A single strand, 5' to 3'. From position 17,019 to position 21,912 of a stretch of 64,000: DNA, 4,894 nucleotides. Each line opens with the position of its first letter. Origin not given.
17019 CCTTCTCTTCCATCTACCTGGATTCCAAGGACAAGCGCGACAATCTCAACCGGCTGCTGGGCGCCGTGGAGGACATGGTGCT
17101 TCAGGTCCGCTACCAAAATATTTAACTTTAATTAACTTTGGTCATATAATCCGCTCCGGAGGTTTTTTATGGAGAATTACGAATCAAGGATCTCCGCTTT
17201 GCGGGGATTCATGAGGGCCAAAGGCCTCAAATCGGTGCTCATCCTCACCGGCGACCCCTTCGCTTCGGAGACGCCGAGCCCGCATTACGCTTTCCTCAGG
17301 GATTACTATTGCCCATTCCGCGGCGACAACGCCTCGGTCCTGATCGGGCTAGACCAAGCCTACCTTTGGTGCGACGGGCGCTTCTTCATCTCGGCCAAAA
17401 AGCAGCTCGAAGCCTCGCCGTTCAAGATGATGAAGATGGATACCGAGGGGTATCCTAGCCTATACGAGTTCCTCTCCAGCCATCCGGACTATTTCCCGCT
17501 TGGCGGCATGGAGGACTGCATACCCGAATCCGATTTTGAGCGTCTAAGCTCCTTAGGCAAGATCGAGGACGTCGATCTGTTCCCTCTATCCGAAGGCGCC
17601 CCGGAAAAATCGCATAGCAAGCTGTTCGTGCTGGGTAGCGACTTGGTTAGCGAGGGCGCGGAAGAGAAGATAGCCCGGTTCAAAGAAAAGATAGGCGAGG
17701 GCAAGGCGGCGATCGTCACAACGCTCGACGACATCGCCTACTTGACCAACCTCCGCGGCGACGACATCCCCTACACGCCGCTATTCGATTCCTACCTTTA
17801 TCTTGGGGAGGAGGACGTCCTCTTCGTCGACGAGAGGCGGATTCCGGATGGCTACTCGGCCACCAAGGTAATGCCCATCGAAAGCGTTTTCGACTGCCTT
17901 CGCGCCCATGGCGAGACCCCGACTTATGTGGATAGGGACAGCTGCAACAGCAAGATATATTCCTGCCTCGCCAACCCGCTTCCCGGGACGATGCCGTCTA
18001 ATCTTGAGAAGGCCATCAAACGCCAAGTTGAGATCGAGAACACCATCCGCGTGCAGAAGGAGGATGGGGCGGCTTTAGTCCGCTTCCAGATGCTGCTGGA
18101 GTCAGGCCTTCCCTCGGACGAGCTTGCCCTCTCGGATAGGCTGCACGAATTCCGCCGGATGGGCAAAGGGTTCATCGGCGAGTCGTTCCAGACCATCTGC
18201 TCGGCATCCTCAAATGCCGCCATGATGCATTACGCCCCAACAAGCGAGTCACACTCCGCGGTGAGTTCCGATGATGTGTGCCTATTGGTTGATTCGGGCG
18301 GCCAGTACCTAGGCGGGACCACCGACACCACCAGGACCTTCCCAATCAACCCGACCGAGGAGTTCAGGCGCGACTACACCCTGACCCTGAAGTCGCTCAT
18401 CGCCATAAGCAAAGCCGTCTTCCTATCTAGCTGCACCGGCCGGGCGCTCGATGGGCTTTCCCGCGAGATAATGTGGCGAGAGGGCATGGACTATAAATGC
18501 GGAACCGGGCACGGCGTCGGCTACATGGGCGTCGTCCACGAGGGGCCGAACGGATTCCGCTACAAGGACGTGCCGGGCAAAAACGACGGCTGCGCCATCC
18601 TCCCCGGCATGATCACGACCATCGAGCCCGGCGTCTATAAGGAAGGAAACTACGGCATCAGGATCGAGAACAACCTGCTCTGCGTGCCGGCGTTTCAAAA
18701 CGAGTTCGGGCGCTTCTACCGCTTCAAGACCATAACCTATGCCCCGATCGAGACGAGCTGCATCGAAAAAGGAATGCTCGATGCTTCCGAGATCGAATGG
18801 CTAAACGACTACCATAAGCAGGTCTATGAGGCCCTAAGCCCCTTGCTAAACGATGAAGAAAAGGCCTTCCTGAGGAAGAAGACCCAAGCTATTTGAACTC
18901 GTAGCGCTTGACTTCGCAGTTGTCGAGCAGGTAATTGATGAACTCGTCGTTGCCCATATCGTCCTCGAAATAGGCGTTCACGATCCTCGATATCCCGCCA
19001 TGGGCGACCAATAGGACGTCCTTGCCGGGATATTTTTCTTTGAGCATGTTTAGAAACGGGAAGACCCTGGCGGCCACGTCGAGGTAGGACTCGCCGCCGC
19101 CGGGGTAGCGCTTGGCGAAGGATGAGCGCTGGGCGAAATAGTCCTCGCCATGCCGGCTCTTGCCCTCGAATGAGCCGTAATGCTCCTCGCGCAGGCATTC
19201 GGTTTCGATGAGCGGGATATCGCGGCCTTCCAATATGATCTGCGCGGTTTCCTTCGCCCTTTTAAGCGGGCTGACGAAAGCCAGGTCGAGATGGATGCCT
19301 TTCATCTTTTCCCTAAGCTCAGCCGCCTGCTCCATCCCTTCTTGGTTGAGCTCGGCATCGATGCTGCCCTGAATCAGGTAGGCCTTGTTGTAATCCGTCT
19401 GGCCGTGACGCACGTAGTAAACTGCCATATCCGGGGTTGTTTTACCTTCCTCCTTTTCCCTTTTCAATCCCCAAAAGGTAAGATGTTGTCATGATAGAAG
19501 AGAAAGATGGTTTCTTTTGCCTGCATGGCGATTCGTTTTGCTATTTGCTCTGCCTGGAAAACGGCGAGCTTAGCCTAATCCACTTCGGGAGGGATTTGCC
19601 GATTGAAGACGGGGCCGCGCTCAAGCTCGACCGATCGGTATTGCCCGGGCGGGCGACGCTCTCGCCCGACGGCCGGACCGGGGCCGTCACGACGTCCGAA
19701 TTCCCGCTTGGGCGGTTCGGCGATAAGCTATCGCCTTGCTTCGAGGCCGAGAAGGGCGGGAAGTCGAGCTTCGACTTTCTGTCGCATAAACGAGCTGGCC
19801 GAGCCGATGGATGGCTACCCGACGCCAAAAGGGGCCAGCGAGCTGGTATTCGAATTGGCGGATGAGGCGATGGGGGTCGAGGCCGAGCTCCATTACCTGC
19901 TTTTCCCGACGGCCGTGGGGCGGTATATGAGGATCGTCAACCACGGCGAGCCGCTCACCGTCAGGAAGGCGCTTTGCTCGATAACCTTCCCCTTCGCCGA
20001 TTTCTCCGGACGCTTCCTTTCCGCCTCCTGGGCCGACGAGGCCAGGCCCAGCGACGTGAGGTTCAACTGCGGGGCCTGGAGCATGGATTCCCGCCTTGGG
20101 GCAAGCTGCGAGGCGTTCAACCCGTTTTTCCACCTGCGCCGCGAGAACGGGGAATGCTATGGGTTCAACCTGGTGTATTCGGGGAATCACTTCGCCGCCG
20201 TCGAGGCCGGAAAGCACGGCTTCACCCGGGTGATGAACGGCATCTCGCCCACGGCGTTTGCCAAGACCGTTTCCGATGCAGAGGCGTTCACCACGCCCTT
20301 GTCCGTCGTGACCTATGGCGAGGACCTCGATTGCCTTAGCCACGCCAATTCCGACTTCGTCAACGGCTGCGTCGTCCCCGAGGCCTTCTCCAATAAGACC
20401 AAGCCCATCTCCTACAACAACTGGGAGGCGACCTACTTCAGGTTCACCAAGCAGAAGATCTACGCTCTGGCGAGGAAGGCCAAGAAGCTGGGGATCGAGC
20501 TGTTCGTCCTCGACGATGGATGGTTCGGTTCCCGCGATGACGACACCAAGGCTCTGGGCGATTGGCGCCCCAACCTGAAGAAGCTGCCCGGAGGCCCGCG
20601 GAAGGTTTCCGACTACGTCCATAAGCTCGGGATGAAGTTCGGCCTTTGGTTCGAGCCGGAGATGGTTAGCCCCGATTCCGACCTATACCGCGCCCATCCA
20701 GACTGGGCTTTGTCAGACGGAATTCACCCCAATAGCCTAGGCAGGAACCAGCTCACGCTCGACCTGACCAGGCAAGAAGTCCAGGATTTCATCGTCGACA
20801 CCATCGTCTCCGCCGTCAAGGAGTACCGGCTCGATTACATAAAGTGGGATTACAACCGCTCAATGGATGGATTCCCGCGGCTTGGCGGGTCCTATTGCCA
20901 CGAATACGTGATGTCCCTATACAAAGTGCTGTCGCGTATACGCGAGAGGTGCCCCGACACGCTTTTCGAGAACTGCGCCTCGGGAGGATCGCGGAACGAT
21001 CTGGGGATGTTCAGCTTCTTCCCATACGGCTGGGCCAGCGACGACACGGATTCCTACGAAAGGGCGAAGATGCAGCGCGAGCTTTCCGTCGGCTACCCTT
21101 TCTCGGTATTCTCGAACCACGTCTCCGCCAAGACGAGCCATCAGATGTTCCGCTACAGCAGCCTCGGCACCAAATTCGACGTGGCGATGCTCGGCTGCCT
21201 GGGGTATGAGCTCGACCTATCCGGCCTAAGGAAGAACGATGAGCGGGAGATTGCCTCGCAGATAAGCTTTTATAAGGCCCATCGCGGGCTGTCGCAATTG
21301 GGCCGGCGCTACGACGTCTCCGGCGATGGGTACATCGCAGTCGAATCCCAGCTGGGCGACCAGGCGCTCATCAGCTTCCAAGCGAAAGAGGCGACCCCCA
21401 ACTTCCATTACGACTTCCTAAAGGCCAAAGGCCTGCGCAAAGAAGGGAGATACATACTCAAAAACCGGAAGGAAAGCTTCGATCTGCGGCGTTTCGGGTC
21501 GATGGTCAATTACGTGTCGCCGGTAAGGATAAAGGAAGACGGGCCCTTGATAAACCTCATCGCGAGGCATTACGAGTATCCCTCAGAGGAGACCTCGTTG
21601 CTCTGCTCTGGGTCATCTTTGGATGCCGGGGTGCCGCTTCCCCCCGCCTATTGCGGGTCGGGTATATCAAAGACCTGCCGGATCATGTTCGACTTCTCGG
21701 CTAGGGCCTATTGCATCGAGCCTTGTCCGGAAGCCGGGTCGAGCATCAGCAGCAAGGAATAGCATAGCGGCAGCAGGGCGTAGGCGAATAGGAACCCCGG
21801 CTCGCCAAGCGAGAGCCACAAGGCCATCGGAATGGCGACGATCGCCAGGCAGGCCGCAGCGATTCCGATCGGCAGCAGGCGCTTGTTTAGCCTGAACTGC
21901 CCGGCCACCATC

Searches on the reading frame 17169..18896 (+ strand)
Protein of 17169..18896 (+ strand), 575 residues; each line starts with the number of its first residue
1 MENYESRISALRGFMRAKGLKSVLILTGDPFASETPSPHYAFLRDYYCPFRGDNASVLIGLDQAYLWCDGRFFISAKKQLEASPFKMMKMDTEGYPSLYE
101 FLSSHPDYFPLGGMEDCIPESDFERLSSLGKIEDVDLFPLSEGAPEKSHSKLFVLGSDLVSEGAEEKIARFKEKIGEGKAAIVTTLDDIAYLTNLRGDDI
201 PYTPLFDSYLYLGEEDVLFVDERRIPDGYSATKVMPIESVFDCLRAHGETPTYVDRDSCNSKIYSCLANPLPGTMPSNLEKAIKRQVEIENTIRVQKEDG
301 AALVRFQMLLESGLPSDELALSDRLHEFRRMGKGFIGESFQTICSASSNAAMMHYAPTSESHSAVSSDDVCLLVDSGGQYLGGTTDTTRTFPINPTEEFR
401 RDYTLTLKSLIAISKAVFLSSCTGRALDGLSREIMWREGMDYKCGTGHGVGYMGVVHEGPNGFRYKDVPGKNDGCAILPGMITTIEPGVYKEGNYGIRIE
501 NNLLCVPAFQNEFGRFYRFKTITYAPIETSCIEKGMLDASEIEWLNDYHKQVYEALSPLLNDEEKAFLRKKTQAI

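Call 22: search_protein_families(library=pfam, proteins=[window:17169-18896:+], max_evalue=1e-8)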
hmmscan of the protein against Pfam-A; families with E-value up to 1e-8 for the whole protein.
window:17169-18896:+ (575 aa): 3 families
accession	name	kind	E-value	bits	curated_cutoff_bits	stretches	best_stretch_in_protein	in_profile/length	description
PF00557.29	Peptidase_M24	-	2.6e-40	138.9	23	1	295-505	6-206/208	Metallopeptidase family M24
PF16189.11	Creatinase_N_2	-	1.4e-24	87.4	29.7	1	145-288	3-161/161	Creatinase/Prolidase N-terminal domain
PF16188.10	Peptidase_M24_C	-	4.1e-23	81.5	28.9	1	516-575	2-63/63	C-terminal region of peptidase_M24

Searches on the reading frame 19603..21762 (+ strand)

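Call 22: search_protein_families(library=pfam, proteins=[window:19603-21762:+], max_evalue=1e-8)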
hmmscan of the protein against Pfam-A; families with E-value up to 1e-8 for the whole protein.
window:19603-21762:+ (719 aa): 2 families
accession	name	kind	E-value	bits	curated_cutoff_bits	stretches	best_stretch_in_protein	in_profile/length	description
PF02065.24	Melibiase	-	1.1e-115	386.8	27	1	229-567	2-347/347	Melibiase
PF16875.11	Glyco_hydro_36N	-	1.1e-29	104.1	27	1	69-220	81-249/253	Glycosyl hydrolase family 36 N-terminal domain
